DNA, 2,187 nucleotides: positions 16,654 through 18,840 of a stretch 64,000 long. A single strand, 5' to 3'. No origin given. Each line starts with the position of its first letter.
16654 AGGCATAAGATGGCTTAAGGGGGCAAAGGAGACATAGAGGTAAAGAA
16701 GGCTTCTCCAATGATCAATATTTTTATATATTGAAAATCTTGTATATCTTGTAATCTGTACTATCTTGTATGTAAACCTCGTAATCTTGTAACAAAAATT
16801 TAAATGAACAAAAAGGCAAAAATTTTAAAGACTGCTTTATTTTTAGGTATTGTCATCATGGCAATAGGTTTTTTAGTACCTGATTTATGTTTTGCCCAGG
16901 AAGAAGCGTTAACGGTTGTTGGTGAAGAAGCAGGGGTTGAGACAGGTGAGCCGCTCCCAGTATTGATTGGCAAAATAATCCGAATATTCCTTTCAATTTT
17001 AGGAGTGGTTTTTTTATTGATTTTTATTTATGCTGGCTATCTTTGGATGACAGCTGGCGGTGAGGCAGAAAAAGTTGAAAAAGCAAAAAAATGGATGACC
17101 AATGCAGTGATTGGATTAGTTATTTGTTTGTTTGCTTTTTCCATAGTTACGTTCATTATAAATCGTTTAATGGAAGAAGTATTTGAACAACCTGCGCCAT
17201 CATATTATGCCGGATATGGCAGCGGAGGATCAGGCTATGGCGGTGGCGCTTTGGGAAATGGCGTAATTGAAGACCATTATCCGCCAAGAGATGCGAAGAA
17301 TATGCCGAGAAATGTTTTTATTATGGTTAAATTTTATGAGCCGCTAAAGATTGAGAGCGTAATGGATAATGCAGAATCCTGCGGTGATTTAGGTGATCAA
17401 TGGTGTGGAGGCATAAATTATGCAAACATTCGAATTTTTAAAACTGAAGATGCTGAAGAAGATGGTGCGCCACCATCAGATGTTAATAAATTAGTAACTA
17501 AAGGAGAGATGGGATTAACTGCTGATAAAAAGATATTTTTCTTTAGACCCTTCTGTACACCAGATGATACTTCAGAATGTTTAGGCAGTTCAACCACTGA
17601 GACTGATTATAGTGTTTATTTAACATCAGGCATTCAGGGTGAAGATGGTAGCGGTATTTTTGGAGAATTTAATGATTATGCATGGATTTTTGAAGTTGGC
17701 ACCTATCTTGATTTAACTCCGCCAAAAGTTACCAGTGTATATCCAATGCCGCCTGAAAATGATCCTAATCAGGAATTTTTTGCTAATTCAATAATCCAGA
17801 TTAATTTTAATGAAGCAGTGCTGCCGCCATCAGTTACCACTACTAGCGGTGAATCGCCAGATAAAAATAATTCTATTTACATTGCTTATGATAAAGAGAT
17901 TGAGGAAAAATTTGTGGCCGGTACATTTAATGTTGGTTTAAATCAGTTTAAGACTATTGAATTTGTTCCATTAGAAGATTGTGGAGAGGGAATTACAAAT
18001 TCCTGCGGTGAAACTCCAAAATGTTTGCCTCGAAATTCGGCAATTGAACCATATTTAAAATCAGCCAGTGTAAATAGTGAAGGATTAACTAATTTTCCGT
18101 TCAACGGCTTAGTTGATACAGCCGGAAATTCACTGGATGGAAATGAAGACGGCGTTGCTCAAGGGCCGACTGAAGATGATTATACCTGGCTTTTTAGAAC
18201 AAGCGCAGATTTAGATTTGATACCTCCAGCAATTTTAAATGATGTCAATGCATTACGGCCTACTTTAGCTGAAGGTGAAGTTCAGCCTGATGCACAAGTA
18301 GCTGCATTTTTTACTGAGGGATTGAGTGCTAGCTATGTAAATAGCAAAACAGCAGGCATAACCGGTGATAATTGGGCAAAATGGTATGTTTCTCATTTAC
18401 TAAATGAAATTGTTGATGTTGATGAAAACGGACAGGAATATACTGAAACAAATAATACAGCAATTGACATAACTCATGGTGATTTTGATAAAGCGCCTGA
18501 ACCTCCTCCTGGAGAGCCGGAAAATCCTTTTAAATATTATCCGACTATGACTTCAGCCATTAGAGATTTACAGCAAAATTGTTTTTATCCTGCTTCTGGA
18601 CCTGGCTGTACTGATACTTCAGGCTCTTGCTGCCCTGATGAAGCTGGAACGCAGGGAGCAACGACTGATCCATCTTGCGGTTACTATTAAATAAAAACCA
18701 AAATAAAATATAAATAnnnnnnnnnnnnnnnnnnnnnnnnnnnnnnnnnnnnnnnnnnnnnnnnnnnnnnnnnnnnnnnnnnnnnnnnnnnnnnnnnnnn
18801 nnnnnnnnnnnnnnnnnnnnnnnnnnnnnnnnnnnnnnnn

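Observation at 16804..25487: Tandem giant paralogs sharing an N-terminal signal-peptide plus two-TM hairpin module (VirB2/TrbC-pilin-like topology)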

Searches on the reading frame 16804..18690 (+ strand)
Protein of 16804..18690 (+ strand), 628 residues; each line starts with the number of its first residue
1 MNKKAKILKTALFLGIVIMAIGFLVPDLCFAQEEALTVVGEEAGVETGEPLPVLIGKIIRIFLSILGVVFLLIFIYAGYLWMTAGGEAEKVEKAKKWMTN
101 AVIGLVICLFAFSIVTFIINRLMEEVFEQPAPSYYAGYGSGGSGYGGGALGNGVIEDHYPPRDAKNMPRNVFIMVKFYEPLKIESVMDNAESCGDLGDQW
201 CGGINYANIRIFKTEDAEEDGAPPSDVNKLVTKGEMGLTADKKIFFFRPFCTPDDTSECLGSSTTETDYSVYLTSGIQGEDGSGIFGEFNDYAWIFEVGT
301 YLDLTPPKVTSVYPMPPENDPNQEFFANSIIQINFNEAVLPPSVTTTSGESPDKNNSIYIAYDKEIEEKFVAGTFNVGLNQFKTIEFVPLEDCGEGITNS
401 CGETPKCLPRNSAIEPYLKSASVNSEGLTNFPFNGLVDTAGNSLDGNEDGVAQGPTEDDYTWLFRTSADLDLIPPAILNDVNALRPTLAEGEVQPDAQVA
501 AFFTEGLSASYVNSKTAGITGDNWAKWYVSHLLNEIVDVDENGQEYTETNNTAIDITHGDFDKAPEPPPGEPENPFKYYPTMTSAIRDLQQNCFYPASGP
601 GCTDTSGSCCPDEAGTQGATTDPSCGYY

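Call 3: search_protein_families(library=pfam, proteins=[window:16804-18690:+], max_evalue=1)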
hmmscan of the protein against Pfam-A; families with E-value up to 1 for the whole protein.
window:16804-18690:+ (628 aa): 7 families
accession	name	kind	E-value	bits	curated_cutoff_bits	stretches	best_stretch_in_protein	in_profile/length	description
PF18895.5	T4SS_pilin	-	9.5e-13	48.5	26.6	1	49-118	3-71/71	Type IV secretion system pilin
PF13205.12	Big_5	-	9.1e-05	23.6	23.6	1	304-359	2-55/105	Bacterial Ig-like domain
PF04956.18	TrbC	-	0.00028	21.5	27.9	1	1-118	1-98/98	TrbC/VIRB2 pilin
PF04290.18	DctQ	-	0.00064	20.1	28.3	1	51-122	57-130/132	Tripartite ATP-independent periplasmic transporters, DctQ component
PF02322.20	Cyt_bd_oxida_II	-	0.0013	18.6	35.6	1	48-118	146-211/302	Cytochrome bd terminal oxidase subunit II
PF04893.22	Yip1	-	0.0099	16.2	28.6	1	51-114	105-172/173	Yip1 domain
PF01578.25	Cytochrom_C_asm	-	0.46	10.5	29.9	1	69-117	161-206/212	Cytochrome C assembly protein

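Call 4: search_protein_families(library=ncbifam, proteins=[window:16804-18690:+], max_evalue=1)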
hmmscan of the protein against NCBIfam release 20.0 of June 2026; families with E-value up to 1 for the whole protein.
window:16804-18690:+ (628 aa): 3 families
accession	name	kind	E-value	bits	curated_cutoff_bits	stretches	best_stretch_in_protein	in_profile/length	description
NF045849.1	ICE_MMCAP2_0565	equivalog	1.5e-08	34.2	40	1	54-120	12-78/80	Mbov_0395 family pilin-like conjugal transfer protein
NF045890.1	conj_pls20_p028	equivalog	0.031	13.1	150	1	55-115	58-113/377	pLS20_p028 family conjugation system transmembrane protein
NF046000.1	MAG1210_fam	subfamily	0.18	10.4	275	1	57-120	63-118/550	MAG1210 family protein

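Call 13: find_homologous_proteins(query=window:16804-18687:+)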
Query window:16804-18687:+ (628 aa): 255 proteins with E <= 0.001 among 8000 candidates; the best 120 are listed.
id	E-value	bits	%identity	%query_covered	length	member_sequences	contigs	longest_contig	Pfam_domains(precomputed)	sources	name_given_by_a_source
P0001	0.0e+0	1461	100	100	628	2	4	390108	PF18895.6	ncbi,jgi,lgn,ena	-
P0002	7.2e-237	806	59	100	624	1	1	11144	PF13205.13,PF18895.6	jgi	-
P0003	1.5e-236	805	60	100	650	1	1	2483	PF13205.13,PF18895.6,PF04956.19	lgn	-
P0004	1.0e-217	743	56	96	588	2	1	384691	PF13205.13,PF18895.6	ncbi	ncbi:MAG: hypothetical protein ACOZBH_01485 [Patescibacteria group bacterium]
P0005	7.4e-199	681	53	95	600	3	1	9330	PF13205.13,PF18895.6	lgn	-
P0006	8.4e-134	466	40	99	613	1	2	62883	PF13205.13,PF18895.6,PF04956.19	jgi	jgi:hypothetical protein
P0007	5.8e-130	453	39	98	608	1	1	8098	PF13205.13,PF18895.6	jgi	-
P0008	1.4e-88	316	35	99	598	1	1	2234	PF13205.13,PF18895.6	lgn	-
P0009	1.5e-88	316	34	95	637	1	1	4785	PF13205.13,PF18895.6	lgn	-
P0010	1.7e-88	316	36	100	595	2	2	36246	PF13205.13,PF18895.6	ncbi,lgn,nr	ncbi:hypothetical protein KJ969_01605 [Patescibacteria group bacterium]|nr:hypothetical protein [Pat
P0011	1.6e-87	313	37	97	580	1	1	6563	PF13205.13,PF18895.6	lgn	-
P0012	3.6e-85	305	36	96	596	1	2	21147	PF13205.13,PF18895.6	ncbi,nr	ncbi:hypothetical protein D6827_04035 [Candidatus Parcubacteria bacterium]|nr:MAG: hypothetical prot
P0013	1.1e-84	303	35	91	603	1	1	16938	PF13205.13,PF18895.6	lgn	-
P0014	3.6e-84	302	36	97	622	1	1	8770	PF13205.13,PF18895.6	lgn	-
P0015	6.2e-84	301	36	95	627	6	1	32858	PF13205.13,PF18895.6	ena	-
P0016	8.2e-84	301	35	96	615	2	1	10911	PF13205.13,PF18895.6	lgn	-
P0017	1.2e-83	300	36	98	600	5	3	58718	PF13205.13,PF18895.6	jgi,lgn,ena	-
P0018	1.4e-83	300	35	87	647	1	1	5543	PF13205.13,PF18895.6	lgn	-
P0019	6.5e-83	298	36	99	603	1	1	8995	PF13205.13,PF18895.6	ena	-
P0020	1.6e-82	296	35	95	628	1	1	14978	PF13205.13,PF18895.6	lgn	-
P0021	2.3e-82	296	36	95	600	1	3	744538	PF13205.13,PF18895.6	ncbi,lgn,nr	ncbi:MAG: Ig-like domain-containing protein [Patescibacteria group bacterium]|nr:Ig-like domain-cont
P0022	4.2e-82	295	36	97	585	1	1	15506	PF13205.13,PF18895.6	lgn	-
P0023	5.3e-82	295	35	100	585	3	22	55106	PF13205.13,PF18895.6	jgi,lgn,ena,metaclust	metaclust:\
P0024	1.0e-81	294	35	93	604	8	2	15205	PF13205.13,PF18895.6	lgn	-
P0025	1.4e-81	293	36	99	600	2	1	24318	PF13205.13,PF18895.6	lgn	-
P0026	3.9e-81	292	36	95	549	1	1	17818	PF13205.13,PF18895.6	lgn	-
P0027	5.1e-81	291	36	90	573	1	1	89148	PF13205.13,PF18895.6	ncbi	-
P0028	5.9e-81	291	33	95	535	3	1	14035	PF13205.13,PF18895.6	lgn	-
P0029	1.1e-80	290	35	97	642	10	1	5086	PF13205.13,PF18895.6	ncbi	-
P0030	1.3e-80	290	33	96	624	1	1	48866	PF13205.13,PF18895.6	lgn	-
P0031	1.4e-80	290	33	99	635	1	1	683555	PF13205.13,PF18895.6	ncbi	-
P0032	1.4e-80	290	35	98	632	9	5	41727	PF13205.13,PF18895.6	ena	-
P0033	2.2e-80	289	36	97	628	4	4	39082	PF13205.13,PF18895.6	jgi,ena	jgi:hypothetical protein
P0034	4.1e-80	288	36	89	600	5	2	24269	PF13205.13,PF18895.6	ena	-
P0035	4.4e-79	285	35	99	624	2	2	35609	PF13205.13,PF18895.6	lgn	-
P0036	5.0e-79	285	34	100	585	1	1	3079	PF13205.13,PF18895.6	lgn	-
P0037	5.4e-79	285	34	89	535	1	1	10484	PF13205.13,PF18895.6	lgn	-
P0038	5.6e-79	285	35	99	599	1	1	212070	PF13205.13,PF18895.6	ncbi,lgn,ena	-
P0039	9.3e-79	284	34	97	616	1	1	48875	PF13205.13,PF18895.6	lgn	-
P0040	1.1e-78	284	35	95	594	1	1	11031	PF13205.13,PF18895.6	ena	-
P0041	1.3e-78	283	34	94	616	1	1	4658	PF13205.13,PF18895.6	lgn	-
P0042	1.3e-78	283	35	94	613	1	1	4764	PF13205.13,PF18895.6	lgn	-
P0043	1.6e-78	283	35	96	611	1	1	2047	PF13205.13,PF18895.6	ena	-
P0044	1.7e-78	283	36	90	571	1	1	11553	PF13205.13,PF18895.6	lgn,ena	-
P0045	6.7e-78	281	34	98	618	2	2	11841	PF13205.13,PF18895.6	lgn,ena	-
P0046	1.3e-77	280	35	94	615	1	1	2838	PF13205.13,PF18895.6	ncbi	-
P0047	1.6e-77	280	35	93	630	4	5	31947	PF13205.13,PF18895.6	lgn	-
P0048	2.9e-77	279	35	92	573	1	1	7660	PF13205.13,PF18895.6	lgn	-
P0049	3.7e-77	279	37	98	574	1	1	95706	PF13205.13,PF18895.6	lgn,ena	-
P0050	4.7e-77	278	34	91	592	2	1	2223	PF13205.13,PF18895.6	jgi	jgi:hypothetical protein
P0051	4.9e-77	278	34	92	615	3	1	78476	PF13205.13,PF18895.6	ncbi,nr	ncbi:hypothetical protein KBC54_00400 [Patescibacteria group bacterium]|nr:hypothetical protein [Pat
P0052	8.6e-77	277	32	85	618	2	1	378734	PF13205.13,PF18895.6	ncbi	ncbi:MAG: hypothetical protein WC787_03425 [Patescibacteria group bacterium]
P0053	1.6e-76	277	35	100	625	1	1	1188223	PF13205.13,PF18895.6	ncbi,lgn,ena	-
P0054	1.9e-76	276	34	96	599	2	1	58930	PF13205.13,PF18895.6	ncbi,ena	-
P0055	2.4e-76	276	35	93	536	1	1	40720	PF13205.13,PF18895.6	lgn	-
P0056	3.3e-76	275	34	96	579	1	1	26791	PF13205.13,PF18895.6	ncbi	-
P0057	6.6e-76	274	32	99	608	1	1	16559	PF13205.13,PF18895.6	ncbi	-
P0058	1.1e-75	274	34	97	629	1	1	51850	PF13205.13,PF18895.6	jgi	jgi:hypothetical protein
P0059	1.2e-75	274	35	94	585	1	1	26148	PF13205.13,PF18895.6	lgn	-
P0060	2.7e-75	272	33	98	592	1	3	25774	PF13205.13,PF18895.6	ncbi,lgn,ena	-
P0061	3.3e-75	272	36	98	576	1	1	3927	PF13205.13,PF18895.6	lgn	-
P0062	3.5e-75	272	35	95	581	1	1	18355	PF13205.13,PF18895.6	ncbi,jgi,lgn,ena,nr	ncbi:hypothetical protein KKF32_02695 [Patescibacteria group bacterium]|nr:hypothetical protein [Pat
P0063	4.3e-75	272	34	98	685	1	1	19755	PF13205.13,PF18895.6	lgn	-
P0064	5.6e-75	271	35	94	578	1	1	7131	PF13205.13,PF18895.6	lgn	-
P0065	7.2e-75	271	32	97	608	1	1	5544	PF13205.13,PF18895.6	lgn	-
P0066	9.5e-75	271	34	96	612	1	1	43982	PF13205.13,PF18895.6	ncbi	ncbi:MAG: Ig-like domain-containing protein [Patescibacteria group bacterium]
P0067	1.0e-74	271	33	94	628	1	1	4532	PF13205.13,PF18895.6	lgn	-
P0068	1.1e-74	270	34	97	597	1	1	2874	PF13205.13,PF18895.6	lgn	-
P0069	1.1e-74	270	35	90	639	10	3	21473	PF13205.13,PF18895.6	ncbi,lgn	-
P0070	1.2e-74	270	33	95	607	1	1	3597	PF13205.13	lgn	-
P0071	2.9e-74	269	36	95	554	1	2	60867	PF13205.13,PF18895.6,PF04956.19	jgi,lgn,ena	-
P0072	4.1e-74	269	34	98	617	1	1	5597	PF13205.13,PF18895.6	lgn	-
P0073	9.4e-74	267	33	89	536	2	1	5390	PF13205.13,PF18895.6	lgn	-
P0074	2.9e-73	266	31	97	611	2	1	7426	PF13205.13,PF18895.6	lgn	-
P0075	2.9e-73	266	32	99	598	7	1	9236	PF13205.13,PF18895.6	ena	-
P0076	3.3e-73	266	32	85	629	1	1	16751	PF13205.13,PF18895.6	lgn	-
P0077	3.3e-73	266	34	99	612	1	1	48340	PF13205.13,PF18895.6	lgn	-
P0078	5.3e-73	265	32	97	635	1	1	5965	PF13205.13,PF18895.6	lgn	-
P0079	6.8e-73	265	34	94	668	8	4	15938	PF13205.13,PF18895.6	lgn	-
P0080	1.3e-72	264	34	93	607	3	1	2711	PF13205.13,PF18895.6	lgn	-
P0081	1.4e-72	264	35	93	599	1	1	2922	PF13205.13,PF18895.6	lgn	-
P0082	2.0e-72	263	35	97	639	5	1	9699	PF13205.13,PF18895.6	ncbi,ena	-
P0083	2.6e-72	263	33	98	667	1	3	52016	PF13205.13,PF18895.6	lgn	-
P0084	3.4e-72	262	33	94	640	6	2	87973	PF13205.13,PF18895.6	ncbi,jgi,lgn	-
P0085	3.8e-72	262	33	96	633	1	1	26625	PF13205.13,PF18895.6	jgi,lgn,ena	-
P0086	8.4e-72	261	34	93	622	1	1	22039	PF13205.13,PF18895.6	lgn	-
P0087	8.9e-72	261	34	98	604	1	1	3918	PF13205.13,PF18895.6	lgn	-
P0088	9.6e-72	261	34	98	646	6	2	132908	PF13205.13,PF18895.6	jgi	jgi:hypothetical protein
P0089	1.1e-71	261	34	95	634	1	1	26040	PF13205.13,PF18895.6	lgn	-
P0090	1.1e-71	260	34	98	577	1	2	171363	PF13205.13,PF18895.6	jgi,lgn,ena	-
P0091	1.5e-71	260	35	95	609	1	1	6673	PF13205.13,PF18895.6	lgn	-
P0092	2.0e-71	260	33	97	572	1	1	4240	PF13205.13,PF18895.6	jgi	-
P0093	2.3e-71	259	34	95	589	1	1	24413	PF13205.13,PF18895.6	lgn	-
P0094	2.3e-71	259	33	97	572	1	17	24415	PF13205.13,PF18895.6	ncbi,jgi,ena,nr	ncbi:MAG: hypothetical protein AUK20_02285 [Parcubacteria group bacterium CG2_30_45_37]|nr:MAG: hypo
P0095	2.4e-71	259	34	93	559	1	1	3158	PF13205.13,PF18895.6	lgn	-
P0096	3.9e-71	259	33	97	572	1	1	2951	PF13205.13,PF18895.6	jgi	-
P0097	4.7e-71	258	34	94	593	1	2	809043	PF13205.13,PF18895.6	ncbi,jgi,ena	ncbi:MAG: Ig-like domain-containing protein [Patescibacteria group bacterium]|jgi:hypothetical prote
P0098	4.8e-71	258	33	97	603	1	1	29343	PF13205.13,PF18895.6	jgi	jgi:hypothetical protein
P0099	5.0e-71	258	34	97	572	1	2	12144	PF13205.13,PF18895.6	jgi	-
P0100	6.0e-71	258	34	92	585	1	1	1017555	PF13205.13,PF18895.6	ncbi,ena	-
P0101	7.1e-71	258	32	98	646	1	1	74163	PF13205.13,PF18895.6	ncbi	-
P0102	8.1e-71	258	36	80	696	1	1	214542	PF13205.13,PF18895.6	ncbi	-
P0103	1.0e-70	257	34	91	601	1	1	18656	PF13205.13,PF18895.6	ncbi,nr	ncbi:Ig-like domain-containing protein [Candidatus Uhrbacteria bacterium]|nr:Ig-like domain-containi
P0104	1.0e-70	257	33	94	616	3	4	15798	PF13205.13,PF18895.6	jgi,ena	-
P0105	1.3e-70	257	34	96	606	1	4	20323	PF13205.13,PF18895.6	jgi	jgi:hypothetical protein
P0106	1.3e-70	257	34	96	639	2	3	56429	PF13205.13,PF18895.6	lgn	-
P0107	1.4e-70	257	33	100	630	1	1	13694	PF13205.13,PF18895.6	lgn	-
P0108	1.5e-70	257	33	91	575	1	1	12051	PF13205.13,PF18895.6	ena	-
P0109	2.6e-70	256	36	89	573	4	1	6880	PF13205.13,PF18895.6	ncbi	-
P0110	2.8e-70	256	34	97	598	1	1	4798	PF13205.13,PF18895.6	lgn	-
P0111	2.8e-70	256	32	97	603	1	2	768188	PF13205.13,PF18895.6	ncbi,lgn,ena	-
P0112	2.9e-70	256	33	95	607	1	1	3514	PF13205.13,PF18895.6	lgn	-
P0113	3.7e-70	255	33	95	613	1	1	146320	PF13205.13,PF18895.6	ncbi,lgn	-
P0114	7.9e-70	254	32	97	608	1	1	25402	PF13205.13,PF18895.6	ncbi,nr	ncbi:MAG: pilin [bacterium]|nr:pilin [bacterium]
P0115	8.7e-70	254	33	99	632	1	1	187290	PF13205.13,PF18895.6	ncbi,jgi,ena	ncbi:MAG: pilin [Patescibacteria group bacterium]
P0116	9.1e-70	254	34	97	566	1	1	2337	PF13205.13,PF18895.6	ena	-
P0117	1.6e-69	253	35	91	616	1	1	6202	PF13205.13,PF18895.6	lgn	-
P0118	2.4e-69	253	34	97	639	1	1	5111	PF13205.13,PF18895.6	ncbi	-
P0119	5.3e-69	252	33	100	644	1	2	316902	PF13205.13,PF18895.6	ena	-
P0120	1.2e-68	250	31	95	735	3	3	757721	PF13205.13,PF18895.6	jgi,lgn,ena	jgi:hypothetical protein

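Call 14: find_encoding_contigs(protein=P0001, flank=10000, max_places=4)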
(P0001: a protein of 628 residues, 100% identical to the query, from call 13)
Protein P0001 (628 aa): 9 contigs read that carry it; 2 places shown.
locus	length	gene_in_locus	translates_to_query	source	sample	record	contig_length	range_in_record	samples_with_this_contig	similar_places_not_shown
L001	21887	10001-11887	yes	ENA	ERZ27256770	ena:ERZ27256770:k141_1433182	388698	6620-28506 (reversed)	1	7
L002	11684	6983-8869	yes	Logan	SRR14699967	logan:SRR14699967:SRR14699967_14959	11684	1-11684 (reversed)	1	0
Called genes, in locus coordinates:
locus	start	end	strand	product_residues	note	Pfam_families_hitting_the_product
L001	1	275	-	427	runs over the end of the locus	PF08245:Mur_ligase_M, PF27239:FOL3_C, PF02875:Mur_ligase_C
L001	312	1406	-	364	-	PF02481:DNA_processg_A, PF17782:WHD_DprA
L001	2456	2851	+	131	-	-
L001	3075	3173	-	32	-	-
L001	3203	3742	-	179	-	PF01195:Pept_tRNA_hydro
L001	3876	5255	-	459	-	PF00009:GTP_EFTU (weak), PF01926:MMR_HSR1, PF02421:FeoB_N, PF03193:RsgA_GTPase (weak), PF00009:GTP_EFTU, PF02421:FeoB_N, PF01926:MMR_HSR1, PF14714:KH_dom-like, +9 more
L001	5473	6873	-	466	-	PF03816:LytR_cpsA_psr, PF13399:LytR_C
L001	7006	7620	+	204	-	PF10502:Peptidase_S26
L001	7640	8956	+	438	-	PF13393:tRNA-synt_His, PF00587:tRNA-synt_2b, PF03129:HGTP_anticodon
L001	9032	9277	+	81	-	-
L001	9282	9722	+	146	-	PF09424:YqeY, PF02637:GatB_Yqey (weak)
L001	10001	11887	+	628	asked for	PF18895:T4SS_pilin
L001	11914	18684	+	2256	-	PF18895:T4SS_pilin, PF13205:Big_5 (faint)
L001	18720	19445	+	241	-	-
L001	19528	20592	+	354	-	-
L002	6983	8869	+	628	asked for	PF18895:T4SS_pilin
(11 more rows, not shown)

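Call 15: find_encoding_contigs(protein=P0053, flank=10000, max_places=2)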
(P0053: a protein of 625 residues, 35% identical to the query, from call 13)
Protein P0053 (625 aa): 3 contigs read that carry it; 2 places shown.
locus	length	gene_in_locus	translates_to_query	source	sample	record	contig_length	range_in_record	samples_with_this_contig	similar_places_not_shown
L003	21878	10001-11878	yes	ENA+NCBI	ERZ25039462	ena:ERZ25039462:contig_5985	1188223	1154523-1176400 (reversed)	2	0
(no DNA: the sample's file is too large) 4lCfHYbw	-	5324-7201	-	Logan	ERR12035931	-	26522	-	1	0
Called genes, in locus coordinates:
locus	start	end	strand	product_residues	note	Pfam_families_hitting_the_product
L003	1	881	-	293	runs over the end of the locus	PF02481:DNA_processg_A, PF17782:WHD_DprA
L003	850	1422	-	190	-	PF01195:Pept_tRNA_hydro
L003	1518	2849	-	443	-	PF00009:GTP_EFTU (weak), PF00071:Ras (faint), PF01926:MMR_HSR1, PF02421:FeoB_N, PF01926:MMR_HSR1, PF02421:FeoB_N, PF00009:GTP_EFTU (weak), PF14714:KH_dom-like, +6 more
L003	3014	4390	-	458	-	PF03816:LytR_cpsA_psr, PF13399:LytR_C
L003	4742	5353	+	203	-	PF10502:Peptidase_S26, PF00717:Peptidase_S24 (weak)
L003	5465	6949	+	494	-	PF13393:tRNA-synt_His, PF00587:tRNA-synt_2b, PF03129:HGTP_anticodon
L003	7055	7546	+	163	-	PF13274:SocA_Panacea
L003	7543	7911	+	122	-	-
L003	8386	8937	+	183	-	PF07963:N_methyl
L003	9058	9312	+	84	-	PF01165:Ribosomal_S21 (weak)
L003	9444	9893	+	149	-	PF09424:YqeY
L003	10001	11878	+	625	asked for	PF18895:T4SS_pilin, PF13205:Big_5 (weak)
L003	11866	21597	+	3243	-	PF18895:T4SS_pilin, PF01833:TIG (faint), PF13205:Big_5 (faint), PF17957:Big_7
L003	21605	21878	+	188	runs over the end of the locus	PF18884:TSP3_bac (weak)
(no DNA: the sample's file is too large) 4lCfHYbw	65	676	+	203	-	PF10502:Peptidase_S26, PF00717:Peptidase_S24 (weak)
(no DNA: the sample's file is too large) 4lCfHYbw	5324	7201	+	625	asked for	PF18895:T4SS_pilin, PF13205:Big_5 (weak)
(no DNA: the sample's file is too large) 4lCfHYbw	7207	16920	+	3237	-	PF18895:T4SS_pilin, PF01833:TIG (faint), PF13205:Big_5 (faint), PF17957:Big_7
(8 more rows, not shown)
